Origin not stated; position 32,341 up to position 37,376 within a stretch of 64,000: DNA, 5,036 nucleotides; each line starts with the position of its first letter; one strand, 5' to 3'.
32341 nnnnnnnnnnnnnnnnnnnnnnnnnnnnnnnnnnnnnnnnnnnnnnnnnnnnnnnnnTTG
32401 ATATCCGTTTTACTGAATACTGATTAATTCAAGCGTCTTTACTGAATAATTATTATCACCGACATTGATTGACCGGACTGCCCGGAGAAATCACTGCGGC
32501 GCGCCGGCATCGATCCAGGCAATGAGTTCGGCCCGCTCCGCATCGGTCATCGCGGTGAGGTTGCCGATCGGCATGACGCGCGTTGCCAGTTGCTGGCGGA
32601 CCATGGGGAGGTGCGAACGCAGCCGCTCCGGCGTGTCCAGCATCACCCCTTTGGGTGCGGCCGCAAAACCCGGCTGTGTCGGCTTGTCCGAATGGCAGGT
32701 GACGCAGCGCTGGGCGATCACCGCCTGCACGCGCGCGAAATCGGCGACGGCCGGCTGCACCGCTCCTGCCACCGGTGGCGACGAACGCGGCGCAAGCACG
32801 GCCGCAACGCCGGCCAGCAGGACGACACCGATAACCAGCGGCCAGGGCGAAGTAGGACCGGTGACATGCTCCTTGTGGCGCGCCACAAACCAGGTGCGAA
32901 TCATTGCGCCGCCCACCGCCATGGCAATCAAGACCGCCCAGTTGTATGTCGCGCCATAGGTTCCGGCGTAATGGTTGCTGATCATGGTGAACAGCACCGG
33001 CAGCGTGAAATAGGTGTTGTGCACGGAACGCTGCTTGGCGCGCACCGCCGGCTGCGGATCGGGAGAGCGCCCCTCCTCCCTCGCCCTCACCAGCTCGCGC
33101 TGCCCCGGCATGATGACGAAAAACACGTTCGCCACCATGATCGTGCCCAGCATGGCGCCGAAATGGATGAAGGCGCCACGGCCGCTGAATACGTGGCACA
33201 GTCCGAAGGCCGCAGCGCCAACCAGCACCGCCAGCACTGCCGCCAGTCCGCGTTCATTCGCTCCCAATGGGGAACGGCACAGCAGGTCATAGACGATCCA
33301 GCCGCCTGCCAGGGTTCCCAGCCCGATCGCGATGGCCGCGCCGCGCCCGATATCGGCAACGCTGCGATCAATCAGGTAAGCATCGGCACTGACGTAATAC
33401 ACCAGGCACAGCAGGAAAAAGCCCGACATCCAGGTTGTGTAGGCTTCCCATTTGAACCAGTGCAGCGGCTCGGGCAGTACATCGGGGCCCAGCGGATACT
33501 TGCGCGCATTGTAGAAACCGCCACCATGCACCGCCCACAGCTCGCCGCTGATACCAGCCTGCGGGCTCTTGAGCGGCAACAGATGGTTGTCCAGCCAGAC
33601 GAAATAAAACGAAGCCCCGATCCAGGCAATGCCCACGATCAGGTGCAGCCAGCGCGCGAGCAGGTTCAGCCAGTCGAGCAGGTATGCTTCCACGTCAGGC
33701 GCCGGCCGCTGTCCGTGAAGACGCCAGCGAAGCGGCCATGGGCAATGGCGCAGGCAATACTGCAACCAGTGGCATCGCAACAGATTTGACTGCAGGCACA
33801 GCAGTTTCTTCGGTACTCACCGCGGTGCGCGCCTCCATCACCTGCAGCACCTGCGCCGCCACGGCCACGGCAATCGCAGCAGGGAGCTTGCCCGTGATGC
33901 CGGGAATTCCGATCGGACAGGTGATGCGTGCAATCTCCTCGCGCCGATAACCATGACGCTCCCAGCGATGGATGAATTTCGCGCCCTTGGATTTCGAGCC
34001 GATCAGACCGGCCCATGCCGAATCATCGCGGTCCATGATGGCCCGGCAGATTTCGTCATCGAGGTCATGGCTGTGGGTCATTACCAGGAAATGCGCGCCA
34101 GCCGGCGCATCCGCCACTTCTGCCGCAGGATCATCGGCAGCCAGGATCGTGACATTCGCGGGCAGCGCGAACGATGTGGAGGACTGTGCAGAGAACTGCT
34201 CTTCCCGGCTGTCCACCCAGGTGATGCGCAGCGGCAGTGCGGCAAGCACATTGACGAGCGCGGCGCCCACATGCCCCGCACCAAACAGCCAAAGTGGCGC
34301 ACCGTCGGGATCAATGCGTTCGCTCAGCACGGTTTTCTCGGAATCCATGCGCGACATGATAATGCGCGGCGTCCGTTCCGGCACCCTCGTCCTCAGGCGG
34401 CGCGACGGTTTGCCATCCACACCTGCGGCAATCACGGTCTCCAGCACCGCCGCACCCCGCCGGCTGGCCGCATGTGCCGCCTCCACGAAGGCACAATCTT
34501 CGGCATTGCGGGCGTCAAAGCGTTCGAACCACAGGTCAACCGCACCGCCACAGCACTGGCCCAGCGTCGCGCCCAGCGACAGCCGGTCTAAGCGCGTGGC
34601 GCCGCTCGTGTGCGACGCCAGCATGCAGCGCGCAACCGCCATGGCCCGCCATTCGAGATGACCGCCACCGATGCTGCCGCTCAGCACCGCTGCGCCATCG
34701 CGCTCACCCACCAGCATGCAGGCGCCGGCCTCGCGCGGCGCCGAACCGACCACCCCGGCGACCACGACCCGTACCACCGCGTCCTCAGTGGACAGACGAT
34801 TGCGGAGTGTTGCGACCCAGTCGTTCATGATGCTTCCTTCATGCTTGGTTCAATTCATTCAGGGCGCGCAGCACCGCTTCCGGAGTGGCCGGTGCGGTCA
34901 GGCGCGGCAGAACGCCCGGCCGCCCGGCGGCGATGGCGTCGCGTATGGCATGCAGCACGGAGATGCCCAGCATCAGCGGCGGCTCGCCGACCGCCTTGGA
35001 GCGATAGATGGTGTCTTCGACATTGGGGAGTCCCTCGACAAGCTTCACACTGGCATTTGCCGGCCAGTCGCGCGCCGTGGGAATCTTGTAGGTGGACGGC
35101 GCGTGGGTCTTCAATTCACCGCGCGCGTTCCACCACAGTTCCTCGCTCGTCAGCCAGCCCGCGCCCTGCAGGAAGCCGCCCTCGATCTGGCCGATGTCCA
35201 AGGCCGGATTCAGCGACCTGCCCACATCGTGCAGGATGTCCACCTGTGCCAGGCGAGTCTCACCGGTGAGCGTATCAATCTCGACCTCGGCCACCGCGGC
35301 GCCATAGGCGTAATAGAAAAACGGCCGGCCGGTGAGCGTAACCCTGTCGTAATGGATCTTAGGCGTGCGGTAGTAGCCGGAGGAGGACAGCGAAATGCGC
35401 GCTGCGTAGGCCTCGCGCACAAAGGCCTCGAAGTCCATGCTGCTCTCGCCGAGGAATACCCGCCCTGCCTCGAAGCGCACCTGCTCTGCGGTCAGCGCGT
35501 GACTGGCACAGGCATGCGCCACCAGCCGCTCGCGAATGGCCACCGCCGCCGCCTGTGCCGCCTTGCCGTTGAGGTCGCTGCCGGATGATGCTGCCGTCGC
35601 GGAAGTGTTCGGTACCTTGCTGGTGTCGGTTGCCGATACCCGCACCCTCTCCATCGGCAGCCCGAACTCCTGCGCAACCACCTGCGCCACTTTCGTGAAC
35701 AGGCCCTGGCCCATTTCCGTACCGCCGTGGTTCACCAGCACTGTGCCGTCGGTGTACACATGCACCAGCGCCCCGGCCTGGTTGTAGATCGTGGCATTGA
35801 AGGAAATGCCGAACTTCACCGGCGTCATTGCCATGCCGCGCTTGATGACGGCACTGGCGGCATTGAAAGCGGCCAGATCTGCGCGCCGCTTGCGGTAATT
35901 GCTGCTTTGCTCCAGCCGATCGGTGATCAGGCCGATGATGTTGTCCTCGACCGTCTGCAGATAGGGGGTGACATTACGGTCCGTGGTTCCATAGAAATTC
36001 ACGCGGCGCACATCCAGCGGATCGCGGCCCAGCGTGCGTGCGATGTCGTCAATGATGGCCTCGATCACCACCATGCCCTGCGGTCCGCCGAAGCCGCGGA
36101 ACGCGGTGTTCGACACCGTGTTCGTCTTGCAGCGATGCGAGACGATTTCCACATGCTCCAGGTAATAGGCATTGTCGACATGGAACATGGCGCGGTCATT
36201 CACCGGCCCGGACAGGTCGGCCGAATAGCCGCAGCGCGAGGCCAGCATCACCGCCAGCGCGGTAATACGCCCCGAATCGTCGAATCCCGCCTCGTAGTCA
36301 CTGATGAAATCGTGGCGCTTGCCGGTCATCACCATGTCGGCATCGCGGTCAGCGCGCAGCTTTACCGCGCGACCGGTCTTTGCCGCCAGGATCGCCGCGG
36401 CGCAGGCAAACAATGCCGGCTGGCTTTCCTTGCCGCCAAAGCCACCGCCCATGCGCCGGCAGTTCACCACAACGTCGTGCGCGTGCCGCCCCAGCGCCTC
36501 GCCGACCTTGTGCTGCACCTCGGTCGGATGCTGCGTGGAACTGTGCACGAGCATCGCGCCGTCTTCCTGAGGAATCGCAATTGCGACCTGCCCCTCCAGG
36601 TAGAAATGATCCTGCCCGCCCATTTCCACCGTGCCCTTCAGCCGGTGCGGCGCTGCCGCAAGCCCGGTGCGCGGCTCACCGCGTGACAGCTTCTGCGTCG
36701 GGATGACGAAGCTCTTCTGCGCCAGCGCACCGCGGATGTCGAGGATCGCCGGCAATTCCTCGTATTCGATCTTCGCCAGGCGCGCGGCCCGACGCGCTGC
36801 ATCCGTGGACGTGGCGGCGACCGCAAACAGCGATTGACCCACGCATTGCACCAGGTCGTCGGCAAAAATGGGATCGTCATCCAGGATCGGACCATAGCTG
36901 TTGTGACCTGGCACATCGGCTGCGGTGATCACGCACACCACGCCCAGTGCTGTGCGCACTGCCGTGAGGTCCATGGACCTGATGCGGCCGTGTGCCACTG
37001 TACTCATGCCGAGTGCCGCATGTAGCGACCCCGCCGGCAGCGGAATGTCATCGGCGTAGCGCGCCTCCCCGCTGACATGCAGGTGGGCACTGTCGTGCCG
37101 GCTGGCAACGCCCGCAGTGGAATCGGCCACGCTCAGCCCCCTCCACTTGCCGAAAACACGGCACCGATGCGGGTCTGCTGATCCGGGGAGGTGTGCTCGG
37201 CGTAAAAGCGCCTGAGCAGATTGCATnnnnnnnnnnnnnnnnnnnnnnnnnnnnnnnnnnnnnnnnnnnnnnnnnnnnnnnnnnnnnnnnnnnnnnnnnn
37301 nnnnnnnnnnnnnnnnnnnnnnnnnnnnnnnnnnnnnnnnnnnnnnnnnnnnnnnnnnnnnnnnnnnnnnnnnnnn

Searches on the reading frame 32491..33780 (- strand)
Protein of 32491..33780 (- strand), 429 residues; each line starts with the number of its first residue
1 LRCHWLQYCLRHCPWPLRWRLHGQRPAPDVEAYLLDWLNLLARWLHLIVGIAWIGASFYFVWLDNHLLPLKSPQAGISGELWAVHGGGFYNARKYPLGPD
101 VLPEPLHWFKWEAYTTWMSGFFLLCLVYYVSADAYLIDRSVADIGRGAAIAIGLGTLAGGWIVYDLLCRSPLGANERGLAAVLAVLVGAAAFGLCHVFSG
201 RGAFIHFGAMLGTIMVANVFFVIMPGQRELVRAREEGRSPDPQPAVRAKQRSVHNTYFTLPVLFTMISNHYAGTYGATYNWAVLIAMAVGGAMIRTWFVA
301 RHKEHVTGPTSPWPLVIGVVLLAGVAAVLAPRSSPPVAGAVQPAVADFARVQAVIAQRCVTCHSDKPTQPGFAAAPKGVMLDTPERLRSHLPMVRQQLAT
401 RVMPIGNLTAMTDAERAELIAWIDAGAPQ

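Call 3: search_protein_families(library=pfam, proteins=[window:32491-33780:-])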
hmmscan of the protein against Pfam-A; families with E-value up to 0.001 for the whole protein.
window:32491-33780:- (429 aa): 3 families
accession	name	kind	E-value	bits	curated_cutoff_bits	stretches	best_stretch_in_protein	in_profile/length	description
PF06181.16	Urate_ox_N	-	1.1e-129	432.5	26.9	1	32-328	1-293/295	Urate oxidase N-terminal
PF13442.11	Cytochrome_CBB3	-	0.00024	21.8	27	1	347-423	2-68/68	Cytochrome C oxidase, cbb3-type, subunit III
PF13425.11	O-antigen_lig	-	0.0009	18.6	31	0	249-340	190-276/462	O-antigen ligase like membrane protein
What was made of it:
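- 32491..33693 (-): PuuD-type membrane urate oxidase with a cytochrome c domain. Pfam Urate_ox_N 432 bits (call 3).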

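Call 4: search_protein_families(library=ncbifam, proteins=[window:32491-33780:-])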
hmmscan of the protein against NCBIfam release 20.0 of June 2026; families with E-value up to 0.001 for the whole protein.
window:32491-33780:- (429 aa): 0 families

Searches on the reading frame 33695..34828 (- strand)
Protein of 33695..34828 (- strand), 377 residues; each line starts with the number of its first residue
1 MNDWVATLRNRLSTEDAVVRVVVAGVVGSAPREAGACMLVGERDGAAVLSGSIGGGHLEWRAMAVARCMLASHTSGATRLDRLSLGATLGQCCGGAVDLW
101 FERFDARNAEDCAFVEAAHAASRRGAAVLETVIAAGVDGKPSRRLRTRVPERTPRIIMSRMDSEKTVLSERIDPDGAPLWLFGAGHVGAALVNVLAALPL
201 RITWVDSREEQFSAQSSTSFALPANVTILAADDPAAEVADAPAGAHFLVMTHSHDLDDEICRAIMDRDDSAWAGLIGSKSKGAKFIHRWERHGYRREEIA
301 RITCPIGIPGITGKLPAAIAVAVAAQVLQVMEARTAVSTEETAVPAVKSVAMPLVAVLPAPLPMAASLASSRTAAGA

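Call 3: search_protein_families(library=pfam, proteins=[window:33695-34828:-])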
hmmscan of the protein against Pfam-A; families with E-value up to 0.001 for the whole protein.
window:33695-34828:- (377 aa): 2 families
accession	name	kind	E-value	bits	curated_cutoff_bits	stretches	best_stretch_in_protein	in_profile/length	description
PF13478.12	XdhC_C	-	6e-34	117.7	29.7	1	179-327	1-125/125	XdhC Rossmann domain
PF02625.21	XdhC_CoxI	-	2.9e-10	40.4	24.3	1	15-76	5-63/68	XdhC and CoxI family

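Call 4: search_protein_families(library=ncbifam, proteins=[window:33695-34828:-])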
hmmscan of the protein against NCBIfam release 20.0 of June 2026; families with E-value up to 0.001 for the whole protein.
window:33695-34828:- (377 aa): 2 families
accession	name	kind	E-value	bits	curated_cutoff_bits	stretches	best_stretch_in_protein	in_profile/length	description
TIGR02964.1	xanthine_xdhC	equivalog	9.5e-83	277.5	161.6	1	19-328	1-246/246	xanthine dehydrogenase accessory protein XdhC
NF045664.1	XdhC_rel_AOR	equivalog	1.4e-37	129.8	350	2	156-330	175-343/346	XdhC family aldehyde oxidoreductase maturation factor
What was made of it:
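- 33695..34828 (-): XdhC, xanthine dehydrogenase maturation factor. TIGR02964, 277.5 bits (call 4).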

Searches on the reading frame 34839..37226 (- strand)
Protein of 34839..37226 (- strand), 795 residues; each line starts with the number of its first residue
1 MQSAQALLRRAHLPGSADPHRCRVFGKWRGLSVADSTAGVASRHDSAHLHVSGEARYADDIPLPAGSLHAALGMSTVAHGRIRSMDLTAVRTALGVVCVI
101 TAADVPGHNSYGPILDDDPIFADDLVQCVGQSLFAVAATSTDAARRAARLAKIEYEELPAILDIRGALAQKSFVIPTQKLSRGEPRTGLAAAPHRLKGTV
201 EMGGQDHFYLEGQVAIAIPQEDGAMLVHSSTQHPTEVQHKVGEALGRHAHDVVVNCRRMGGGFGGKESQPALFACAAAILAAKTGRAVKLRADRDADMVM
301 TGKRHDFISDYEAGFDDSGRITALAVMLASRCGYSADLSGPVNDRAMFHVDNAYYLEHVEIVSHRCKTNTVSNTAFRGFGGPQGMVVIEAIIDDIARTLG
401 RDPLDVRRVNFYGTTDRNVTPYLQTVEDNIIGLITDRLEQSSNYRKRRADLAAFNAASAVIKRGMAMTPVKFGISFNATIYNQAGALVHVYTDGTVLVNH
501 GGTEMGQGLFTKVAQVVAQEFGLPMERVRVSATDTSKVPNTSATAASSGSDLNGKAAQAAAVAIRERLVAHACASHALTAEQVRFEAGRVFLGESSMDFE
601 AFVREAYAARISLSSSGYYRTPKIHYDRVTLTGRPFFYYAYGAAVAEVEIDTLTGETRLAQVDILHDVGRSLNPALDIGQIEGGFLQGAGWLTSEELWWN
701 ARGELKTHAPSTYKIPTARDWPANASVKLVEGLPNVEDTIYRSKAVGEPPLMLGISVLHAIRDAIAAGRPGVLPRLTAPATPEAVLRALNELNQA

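Call 3: search_protein_families(library=pfam, proteins=[window:34839-37226:-])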
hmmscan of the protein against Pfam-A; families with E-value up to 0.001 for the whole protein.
window:34839-37226:- (795 aa): 3 families
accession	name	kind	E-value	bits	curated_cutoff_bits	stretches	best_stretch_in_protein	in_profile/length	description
PF20256.3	MoCoBD_2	-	1.5e-98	330.2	27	1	438-722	2-283/283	Molybdopterin cofactor-binding domain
PF02738.23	MoCoBD_1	-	6.9e-86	287.7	27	1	179-411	12-244/244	Molybdopterin cofactor-binding domain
PF01315.27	Ald_Xan_dh_C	-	6.4e-29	100.9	31.3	1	52-159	1-110/110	Aldehyde oxidase and xanthine dehydrogenase, a/b hammerhead domain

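Call 4: search_protein_families(library=ncbifam, proteins=[window:34839-37226:-])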
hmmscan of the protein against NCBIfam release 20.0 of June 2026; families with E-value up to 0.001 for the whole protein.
window:34839-37226:- (795 aa): 13 families
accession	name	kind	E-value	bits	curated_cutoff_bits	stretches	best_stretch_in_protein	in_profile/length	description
TIGR02965.1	xanthine_xdhB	equivalog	0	1247.9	849.5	1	40-792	3-757/758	xanthine dehydrogenase molybdopterin binding subunit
TIGR02969.1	mam_aldehyde_ox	subfamily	5.8e-158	527.6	1912.3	1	39-786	577-1304/1330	aldehyde oxidase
NF043082.1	XdhA_XDHase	equivalog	8.9e-98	328.3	780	1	43-791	7-754/758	xanthine dehydrogenase subunit XdhA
NF007426.0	PRK09970.1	equivalog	2.6e-91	306.8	916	1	43-769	12-737/761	xanthine dehydrogenase molybdenum-binding subunit XdhA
TIGR03196.1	pucD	equivalog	1.5e-87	294.8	783.65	1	45-766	10-741/763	xanthine dehydrogenase subunit D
TIGR03194.1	4hydrxCoA_A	equivalog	1.3e-81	275.2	994.55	1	50-789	9-746/746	4-hydroxybenzoyl-CoA reductase subunit alpha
NF041018.1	glyceraldDH_alpha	equivalog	5.9e-80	269.6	790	1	48-771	13-727/741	glyceraldehyde dehydrogenase subunit alpha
NF045668.1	pterin_aldehy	equivalog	1.8e-79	267.9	1100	1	38-790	175-905/905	molybdopterin-dependent aldehyde oxidoreductase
TIGR03311.1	Se_dep_XDH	equivalog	6.6e-72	242.8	830.45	1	47-748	171-814/848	selenium-dependent xanthine dehydrogenase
NF040766.1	CODH_aero_grp5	exception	2.1e-65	221.3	950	1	47-723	15-727/785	aerobic carbon-monoxide dehydrogenase large subunit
NF041671.1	peri_hyde_PaoC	equivalog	7.2e-61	206.5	1180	1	46-755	26-698/735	aldehyde oxidoreductase molybdenum-binding subunit PaoC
TIGR03313.1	Se_sel_red_Mo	hypoth_equivalog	5.6e-53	179.9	1101.9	2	217-790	394-950/951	molybdopterin-dependent oxidoreductase Mo/Fe-S-binding subunit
TIGR02416.1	CO_dehy_Mo_lg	equivalog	3.4e-46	157.8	991.15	2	223-766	203-751/770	aerobic carbon-monoxide dehydrogenase large subunit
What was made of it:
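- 34839..37226 (-): XdhB, molybdopterin subunit of xanthine dehydrogenase. TIGR02965, 1248 bits (call 4).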
